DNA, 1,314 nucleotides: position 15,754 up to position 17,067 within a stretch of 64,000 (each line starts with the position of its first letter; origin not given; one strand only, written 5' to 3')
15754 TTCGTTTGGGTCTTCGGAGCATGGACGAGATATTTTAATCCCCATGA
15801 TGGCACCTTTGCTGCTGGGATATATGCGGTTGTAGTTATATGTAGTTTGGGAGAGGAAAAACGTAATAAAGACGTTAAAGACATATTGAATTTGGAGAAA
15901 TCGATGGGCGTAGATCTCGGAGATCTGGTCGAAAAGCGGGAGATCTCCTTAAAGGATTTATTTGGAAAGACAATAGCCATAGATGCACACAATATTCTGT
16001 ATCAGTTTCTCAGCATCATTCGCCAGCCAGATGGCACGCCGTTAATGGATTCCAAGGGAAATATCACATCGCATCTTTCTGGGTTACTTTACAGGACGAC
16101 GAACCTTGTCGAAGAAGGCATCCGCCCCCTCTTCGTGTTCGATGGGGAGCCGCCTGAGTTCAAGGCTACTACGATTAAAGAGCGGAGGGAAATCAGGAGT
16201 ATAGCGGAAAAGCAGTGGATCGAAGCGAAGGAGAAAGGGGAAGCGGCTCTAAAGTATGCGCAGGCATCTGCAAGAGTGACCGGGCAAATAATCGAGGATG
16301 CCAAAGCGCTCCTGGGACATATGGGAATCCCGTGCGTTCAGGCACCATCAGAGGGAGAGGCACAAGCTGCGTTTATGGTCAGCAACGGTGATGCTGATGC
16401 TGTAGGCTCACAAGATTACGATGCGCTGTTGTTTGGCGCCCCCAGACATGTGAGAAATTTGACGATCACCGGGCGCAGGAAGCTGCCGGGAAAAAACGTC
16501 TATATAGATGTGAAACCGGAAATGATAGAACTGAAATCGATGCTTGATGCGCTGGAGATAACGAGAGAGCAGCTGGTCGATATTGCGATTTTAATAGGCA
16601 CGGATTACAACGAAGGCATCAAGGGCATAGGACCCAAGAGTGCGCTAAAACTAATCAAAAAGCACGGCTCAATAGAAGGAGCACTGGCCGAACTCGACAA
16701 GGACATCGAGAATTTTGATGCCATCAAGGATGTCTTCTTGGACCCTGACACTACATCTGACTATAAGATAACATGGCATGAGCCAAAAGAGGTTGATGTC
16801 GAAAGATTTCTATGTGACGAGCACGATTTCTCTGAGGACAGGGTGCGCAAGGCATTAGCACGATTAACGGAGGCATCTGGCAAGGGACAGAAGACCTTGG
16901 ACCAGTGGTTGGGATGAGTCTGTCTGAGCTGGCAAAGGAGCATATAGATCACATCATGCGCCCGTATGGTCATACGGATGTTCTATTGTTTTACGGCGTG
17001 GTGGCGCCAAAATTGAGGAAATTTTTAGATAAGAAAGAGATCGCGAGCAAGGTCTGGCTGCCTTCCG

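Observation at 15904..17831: FEN1 translationally coupled (ATGA) to an AEP-family primase/polymerase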

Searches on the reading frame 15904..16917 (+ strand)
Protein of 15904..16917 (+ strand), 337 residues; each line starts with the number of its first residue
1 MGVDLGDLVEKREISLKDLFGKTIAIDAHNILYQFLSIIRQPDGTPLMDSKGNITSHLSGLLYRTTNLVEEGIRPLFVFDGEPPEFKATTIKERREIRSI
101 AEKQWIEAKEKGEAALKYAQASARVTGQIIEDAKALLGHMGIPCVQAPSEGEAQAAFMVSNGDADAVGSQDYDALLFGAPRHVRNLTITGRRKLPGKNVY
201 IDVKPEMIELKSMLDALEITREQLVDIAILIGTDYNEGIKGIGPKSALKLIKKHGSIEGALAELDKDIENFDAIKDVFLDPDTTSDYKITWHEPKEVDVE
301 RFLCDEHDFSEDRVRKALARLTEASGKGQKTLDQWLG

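Call 4: search_protein_families(library=pfam, proteins=[window:15904-16917:+], max_evalue=1)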
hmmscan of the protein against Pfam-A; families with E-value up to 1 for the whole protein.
window:15904-16917:+ (337 aa): 5 families
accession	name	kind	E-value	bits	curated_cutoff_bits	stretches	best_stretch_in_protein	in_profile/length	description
PF00867.23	XPG_I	-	7.1e-30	103.7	24.9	1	141-234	1-89/89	XPG I-region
PF00752.23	XPG_N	-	5e-20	72.3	22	1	12-99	17-99/101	XPG N-terminal domain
PF01367.25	5_3_exonuc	-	1.3e-08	35.6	40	1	220-266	2-50/97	5'-3' exonuclease, C-terminal SAM fold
PF14520.12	HHH_5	-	3.2e-06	28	27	1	238-267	6-35/57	Helix-hairpin-helix domain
PF21102.3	DprA_N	-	0.16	12.2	22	1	241-264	15-38/64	DprA-like N-terminal HHH domain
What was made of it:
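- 15904..16917 (+): Flap endonuclease 1 (FEN1), 337 aa. Housekeeping type, with a C-terminal PCNA-binding (PIP-like) motif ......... XPG_N, XPG_I and HhH domains in call 4.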

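Call 5: search_protein_families(library=ncbifam, proteins=[window:15904-16917:+], max_evalue=1)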
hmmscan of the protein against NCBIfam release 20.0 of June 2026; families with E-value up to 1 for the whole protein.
window:15904-16917:+ (337 aa): 10 families
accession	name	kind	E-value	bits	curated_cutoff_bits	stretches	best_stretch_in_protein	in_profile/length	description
TIGR03674.1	fen_arch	equivalog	5.8e-154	512.2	351.95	1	1-336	1-338/338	flap endonuclease-1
TIGR00600.1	rad2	subfamily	9.8e-36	123.5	1204.4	2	120-255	769-892/1039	DNA excision repair protein (rad2)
NF004397.1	PRK05755.1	equivalog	5.9e-08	31.7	720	1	199-266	148-217/889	DNA polymerase I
TIGR00593.1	pola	equivalog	1.7e-07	30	600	1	205-266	154-217/890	DNA polymerase I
NF007017.0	PRK09482.1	equivalog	9.9e-07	28.6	261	1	209-267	155-215/257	flap endonuclease Xni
NF011547.0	PRK14976.1-4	equivalog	2.6e-06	26.9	305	1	208-266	163-224/291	5'-3' exonuclease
NF011546.0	PRK14976.1-3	equivalog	0.00012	21.4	347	1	210-266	168-226/297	5'-3' exonuclease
TIGR03453.1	partition_RepA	equivalog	0.073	11.9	348.45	1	167-227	230-288/387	plasmid partitioning protein RepA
NF011545.0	PRK14976.1-2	equivalog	0.14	11.4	434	1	205-266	158-221/287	5'-3' exonuclease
NF010443.0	PRK13869.1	subfamily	0.15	10.8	446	1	164-224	244-302/405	plasmid-partitioning protein RepA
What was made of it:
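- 15904..16917 (+): TIGR03674 512 bits (cut-off 352) in call 5.
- On Archaeal FEN1 (upstream gene): 512 bits against a cut-off of 352 (call 5).
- Closest known: LigD polymerase domain. Different: Scores fall below the Pfam and NCBIfam family cut-offs (calls 4, 5).
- Checked: 15904-16917 (+) is FEN1: TIGR03674 fen_arch scores 512 bits against a cut-off of 352, with XPG_N and XPG_I domains (calls 4, 5).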

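Call 52: find_homologous_proteins(query=window:15904-16917:+, max_evalue=1e-60)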
Query window:15904-16917:+ (337 aa): 7985 proteins with E <= 1e-60 among 8000 candidates; the best 120 are listed.
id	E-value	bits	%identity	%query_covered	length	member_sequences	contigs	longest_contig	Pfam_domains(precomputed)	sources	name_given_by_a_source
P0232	4.9e-220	747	100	100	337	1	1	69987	PF14520.13,PF00867.24,PF00752.24,PF01367.26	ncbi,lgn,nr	ncbi:MAG: flap endonuclease-1 [Methanocellales archaeon]|nr:flap endonuclease-1 [Methanocellales arc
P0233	2.2e-202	689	92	100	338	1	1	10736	PF00867.24,PF00752.24,PF01367.26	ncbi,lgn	-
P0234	7.4e-201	684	91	100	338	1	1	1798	PF14520.13,PF00867.24,PF00752.24,PF01367.26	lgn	-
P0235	4.2e-199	679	91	100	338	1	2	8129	PF00867.24,PF00752.24,PF01367.26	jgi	-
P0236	1.5e-194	664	88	100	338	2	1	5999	PF00867.24,PF00752.24,PF01367.26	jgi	-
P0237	1.0e-190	651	86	100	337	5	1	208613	PF00867.24,PF00752.24,PF01367.26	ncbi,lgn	-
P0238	1.6e-190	650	86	100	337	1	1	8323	PF00867.24,PF00752.24,PF01367.26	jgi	-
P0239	1.2e-164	565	76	99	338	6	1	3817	PF00867.24,PF00752.24,PF01367.26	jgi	-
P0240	1.2e-162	559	73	99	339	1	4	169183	PF00867.24,PF00752.24,PF01367.26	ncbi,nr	ncbi:MAG: flap endonuclease-1 [Methanocellales archaeon]|nr:flap endonuclease-1 [Methanocellales arc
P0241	4.4e-162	557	75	99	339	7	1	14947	PF00867.24,PF00752.24,PF01367.26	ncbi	ncbi:flap endonuclease-1 [Halobacteriota archaeon]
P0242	1.6e-160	552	74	99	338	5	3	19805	PF00867.24,PF00752.24,PF01367.26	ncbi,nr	ncbi:MAG: flap endonuclease-1 [Methanocellales archaeon]|nr:flap endonuclease-1 [Methanocellales arc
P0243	1.0e-158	546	72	100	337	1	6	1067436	PF00867.24,PF00752.24,PF01367.26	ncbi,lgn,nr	ncbi:MAG: flap endonuclease-1 [Methanosarcinales archaeon Met12]|nr:MAG: flap endonuclease-1 [Methan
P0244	1.4e-158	545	72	100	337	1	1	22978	PF00867.24,PF00752.24,PF01367.26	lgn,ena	-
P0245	4.5e-158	544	73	100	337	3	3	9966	PF00867.24,PF00752.24,PF01367.26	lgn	-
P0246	2.5e-154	531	71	99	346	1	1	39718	PF00867.24,PF00752.24,PF01367.26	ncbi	-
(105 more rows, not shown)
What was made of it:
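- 15904..16917 (+): Orthologues 64-92% identical in Methanocellales, Methanosarcinales and Methanoperedens (call 52).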

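Call 53: find_encoding_contigs(protein=P0237, flank=5000, max_places=1)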
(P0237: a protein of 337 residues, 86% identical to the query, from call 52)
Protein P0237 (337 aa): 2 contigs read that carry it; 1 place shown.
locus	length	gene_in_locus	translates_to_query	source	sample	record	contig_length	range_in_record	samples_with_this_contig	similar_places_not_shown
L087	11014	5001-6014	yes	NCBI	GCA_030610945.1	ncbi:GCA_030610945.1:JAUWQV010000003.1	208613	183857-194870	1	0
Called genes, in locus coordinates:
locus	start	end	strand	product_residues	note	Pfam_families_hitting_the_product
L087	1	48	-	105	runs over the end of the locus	-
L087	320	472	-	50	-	PF17341:DUF5371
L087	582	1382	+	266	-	PF00571:CBS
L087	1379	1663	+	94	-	PF01503:PRA-PH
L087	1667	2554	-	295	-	PF03444:WHD_HrcA, PF02082:Rrf2, PF08279:HTH_11 (faint), PF00571:CBS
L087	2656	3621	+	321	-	PF17835:NOG1_N, PF01926:MMR_HSR1, PF02421:FeoB_N, PF06858:NOG1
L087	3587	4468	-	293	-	PF06550:SPP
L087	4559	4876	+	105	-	PF27291:AF_1457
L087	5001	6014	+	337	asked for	PF00752:XPG_N, PF00867:XPG_I, PF01367:5_3_exonuc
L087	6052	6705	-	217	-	PF01135:PCMT, PF13847:Methyltransf_31, PF13649:Methyltransf_25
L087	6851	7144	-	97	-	PF21715:CggR_N (weak)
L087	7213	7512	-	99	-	-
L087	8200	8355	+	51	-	-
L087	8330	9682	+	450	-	PF00275:EPSP_synthase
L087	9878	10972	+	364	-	PF01264:Chorismate_synt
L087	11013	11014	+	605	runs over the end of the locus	PF02085:Cytochrom_CIII (faint), PF14522:Cytochrome_C7 (faint), PF22113:Mtrc-MtrF_II-IV_dom (weak)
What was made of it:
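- On Replicative PriS: The gene is absent from syntenic relative L087 (call 53).
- L087 has the same synteny, with FEN1 86% identical, but no AEP (call 53). The gene is absent from a closely related syntenic genome (call 53).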

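Call 54: find_encoding_contigs(protein=P0240, flank=5000, max_places=1)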
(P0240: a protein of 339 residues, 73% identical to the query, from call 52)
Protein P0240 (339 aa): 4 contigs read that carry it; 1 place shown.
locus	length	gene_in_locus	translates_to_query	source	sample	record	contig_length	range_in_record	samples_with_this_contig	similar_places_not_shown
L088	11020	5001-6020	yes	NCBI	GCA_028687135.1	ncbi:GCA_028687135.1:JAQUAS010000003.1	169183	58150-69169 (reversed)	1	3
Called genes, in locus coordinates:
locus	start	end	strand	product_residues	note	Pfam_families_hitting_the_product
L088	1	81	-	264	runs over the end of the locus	PF02540:NAD_synthase, PF03054:tRNA_Me_trans (weak), PF06508:QueC (weak)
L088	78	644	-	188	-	PF13238:AAA_18 (weak), PF13207:AAA_17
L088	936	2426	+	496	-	PF00702:Hydrolase, PF06888:Put_Phosphatase (faint), PF12710:HAD, PF08282:Hydrolase_3, PF23435:DUF7121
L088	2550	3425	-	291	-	PF02082:Rrf2 (weak), PF03444:WHD_HrcA, PF00571:CBS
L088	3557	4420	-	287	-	PF06550:SPP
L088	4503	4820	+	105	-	PF27291:AF_1457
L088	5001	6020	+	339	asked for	PF00752:XPG_N, PF00867:XPG_I, PF01367:5_3_exonuc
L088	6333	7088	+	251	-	-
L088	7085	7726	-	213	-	PF01135:PCMT, PF13847:Methyltransf_31, PF13649:Methyltransf_25 (weak)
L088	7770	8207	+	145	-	PF04027:DUF371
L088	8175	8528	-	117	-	-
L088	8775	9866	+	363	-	-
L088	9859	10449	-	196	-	-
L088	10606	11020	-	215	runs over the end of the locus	PF01791:DeoC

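Call 55: find_encoding_contigs(protein=P0243, flank=5000, max_places=1)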
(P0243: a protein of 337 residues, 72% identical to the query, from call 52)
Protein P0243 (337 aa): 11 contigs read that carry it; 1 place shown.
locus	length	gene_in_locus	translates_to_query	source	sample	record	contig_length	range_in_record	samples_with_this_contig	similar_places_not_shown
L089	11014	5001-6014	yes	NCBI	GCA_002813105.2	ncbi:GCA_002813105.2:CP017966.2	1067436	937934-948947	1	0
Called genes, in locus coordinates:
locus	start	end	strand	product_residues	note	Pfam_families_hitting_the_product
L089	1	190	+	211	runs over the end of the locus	PF07758:DUF1614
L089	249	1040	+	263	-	PF00571:CBS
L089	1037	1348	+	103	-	PF01503:PRA-PH, PF03819:MazG (weak)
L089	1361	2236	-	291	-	PF02082:Rrf2 (weak), PF03444:WHD_HrcA, PF00571:CBS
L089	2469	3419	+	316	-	PF17835:NOG1_N, PF01926:MMR_HSR1, PF02421:FeoB_N, PF06858:NOG1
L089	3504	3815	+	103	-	PF27291:AF_1457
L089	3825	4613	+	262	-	PF01026:TatD_DNase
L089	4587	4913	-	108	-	-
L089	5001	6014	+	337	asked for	PF00752:XPG_N, PF00867:XPG_I, PF01367:5_3_exonuc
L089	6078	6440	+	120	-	PF02661:Fic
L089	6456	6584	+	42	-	-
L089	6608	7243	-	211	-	PF01135:PCMT, PF13847:Methyltransf_31, PF13649:Methyltransf_25 (weak)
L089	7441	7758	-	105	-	-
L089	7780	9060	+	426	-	PF00275:EPSP_synthase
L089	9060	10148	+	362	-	PF01264:Chorismate_synt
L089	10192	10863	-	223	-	-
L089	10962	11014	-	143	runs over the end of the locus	PF01325:Fe_dep_repress, PF01047:MarR (weak), PF02742:Fe_dep_repr_C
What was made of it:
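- The slot is variable among relatives: Fic in L089 and an unknown ORF in L088 (calls 54, 55).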
